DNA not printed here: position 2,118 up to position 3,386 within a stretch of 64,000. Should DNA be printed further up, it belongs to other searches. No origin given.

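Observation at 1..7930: Six-gene operon built around a type III R-M pair with three or four non-canonical partners: candidate undescribed defence module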

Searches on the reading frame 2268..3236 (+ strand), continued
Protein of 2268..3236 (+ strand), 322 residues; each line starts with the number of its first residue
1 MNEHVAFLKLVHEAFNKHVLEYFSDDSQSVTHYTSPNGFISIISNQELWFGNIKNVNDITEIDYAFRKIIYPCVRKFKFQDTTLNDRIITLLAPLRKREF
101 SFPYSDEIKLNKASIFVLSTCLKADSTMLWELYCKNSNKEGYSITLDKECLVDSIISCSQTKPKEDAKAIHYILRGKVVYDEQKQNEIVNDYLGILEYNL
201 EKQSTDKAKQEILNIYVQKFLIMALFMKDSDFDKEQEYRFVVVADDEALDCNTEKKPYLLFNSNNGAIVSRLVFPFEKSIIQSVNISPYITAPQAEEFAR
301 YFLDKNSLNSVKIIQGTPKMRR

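Call 105: get_annotated_region(hit=H33, flank=9000)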
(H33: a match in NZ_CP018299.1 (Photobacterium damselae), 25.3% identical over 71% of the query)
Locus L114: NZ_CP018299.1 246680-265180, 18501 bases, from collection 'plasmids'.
description: Photobacterium damselae strain Phdp Wu-1 plasmid plas1, complete sequence
organism: Photobacterium damselae (NCBI taxid 38293)
taxonomy: Bacteria; Pseudomonadota; Gammaproteobacteria; Vibrionales; Vibrionaceae; Photobacterium; Photobacterium damselae
host: -; source: Turbot,Dieseased fish,heart blood; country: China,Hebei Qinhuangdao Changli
typing (MOB-suite, as given by PLSDB): mobilizable; relaxase MOBH
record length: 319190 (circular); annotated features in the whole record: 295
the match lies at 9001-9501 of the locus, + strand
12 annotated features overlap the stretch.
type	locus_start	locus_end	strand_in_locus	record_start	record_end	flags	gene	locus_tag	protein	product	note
CDS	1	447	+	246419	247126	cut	-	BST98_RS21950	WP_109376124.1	hypothetical protein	-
CDS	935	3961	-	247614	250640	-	-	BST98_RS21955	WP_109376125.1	Tn3 family transposase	-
CDS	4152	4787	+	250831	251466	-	-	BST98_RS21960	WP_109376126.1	recombinase family protein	GO:0006310 - DNA recombination [Evidence IEA]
CDS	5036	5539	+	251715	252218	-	-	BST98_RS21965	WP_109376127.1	type II toxin-antitoxin system RelB/DinJ family antitoxin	-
CDS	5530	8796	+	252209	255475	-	-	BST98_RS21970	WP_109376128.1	helicase-related protein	-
CDS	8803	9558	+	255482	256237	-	-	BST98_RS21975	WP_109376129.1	DUF4391 domain-containing protein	-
CDS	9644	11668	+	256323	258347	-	-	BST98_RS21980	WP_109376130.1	site-specific DNA-methyltransferase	GO:0006306 - DNA methylation [Evidence IEA]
CDS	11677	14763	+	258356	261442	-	-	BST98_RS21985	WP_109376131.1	DEAD/DEAH box helicase family protein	-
CDS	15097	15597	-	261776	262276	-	-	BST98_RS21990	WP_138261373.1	N-acetyltransferase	-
CDS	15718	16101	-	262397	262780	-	-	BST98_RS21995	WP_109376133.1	hypothetical protein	-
CDS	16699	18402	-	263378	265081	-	-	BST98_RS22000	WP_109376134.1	hypothetical protein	-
CDS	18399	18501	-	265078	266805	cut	-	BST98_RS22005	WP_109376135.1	hypothetical protein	-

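Call 110: fold_search(model_id=the predicted structure, library=viral)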
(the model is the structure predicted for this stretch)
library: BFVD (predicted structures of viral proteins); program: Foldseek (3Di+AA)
matches with E <= 10: 184; with E <= 0.001: 0
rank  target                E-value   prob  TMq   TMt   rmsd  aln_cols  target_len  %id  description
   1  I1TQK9                1.1e-03  1.00  0.34  0.35  10.7       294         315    9  (no name in the UniProt tables at hand)
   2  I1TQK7                1.5e-03  1.00  0.31  0.33  11.5       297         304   10  (no name in the UniProt tables at hand)
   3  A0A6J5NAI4            2.4e-03  0.87  0.25  0.21  17.6       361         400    8  Uncharacterized protein [uncultured Caudovirales phage]
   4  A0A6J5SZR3            5.6e-03  1.00  0.30  0.32  11.5       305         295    8  Uncharacterized protein [uncultured Caudovirales phage]
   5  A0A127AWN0            6.0e-03  0.92  0.25  0.36  16.9       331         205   10  Uncharacterized protein [Bacillus phage SP-15]
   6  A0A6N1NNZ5            1.0e-02  0.97  0.26  0.46  16.2       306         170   12  Uncharacterized protein [Tupanvirus soda lake]
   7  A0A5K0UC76            1.4e-02  0.72  0.25  0.24  17.4       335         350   12  Uncharacterized protein [Yasminevirus sp. GU-2018]
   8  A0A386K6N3            3.1e-02  0.99  0.31  0.35   9.9       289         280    9  Uncharacterized protein [Dickeya phage vB_DsoM_JA11]
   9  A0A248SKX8            4.0e-02  0.99  0.30  0.26  10.8       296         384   10  (no name in the UniProt tables at hand)
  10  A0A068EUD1            4.5e-02  0.51  0.25  0.11  15.0       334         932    9  ParB-like N-terminal domain-containing protein [Bacillus phage CP-51]
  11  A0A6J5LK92            6.7e-02  0.94  0.30  0.20  10.8       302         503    9  ASCH domain containing protein [uncultured Caudovirales phage]
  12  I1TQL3                7.1e-02  0.93  0.28  0.30  10.8       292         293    9  (no name in the UniProt tables at hand)
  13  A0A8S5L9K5            1.2e-01  0.84  0.31  0.21  14.1       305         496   11  Uncharacterized protein [Myoviridae sp. ctPuP5]
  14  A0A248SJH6            1.2e-01  0.44  0.27  0.35  14.4       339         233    8  (no name in the UniProt tables at hand)
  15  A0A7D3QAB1            1.5e-01  0.44  0.26  0.41  15.3       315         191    5  (no name in the UniProt tables at hand)
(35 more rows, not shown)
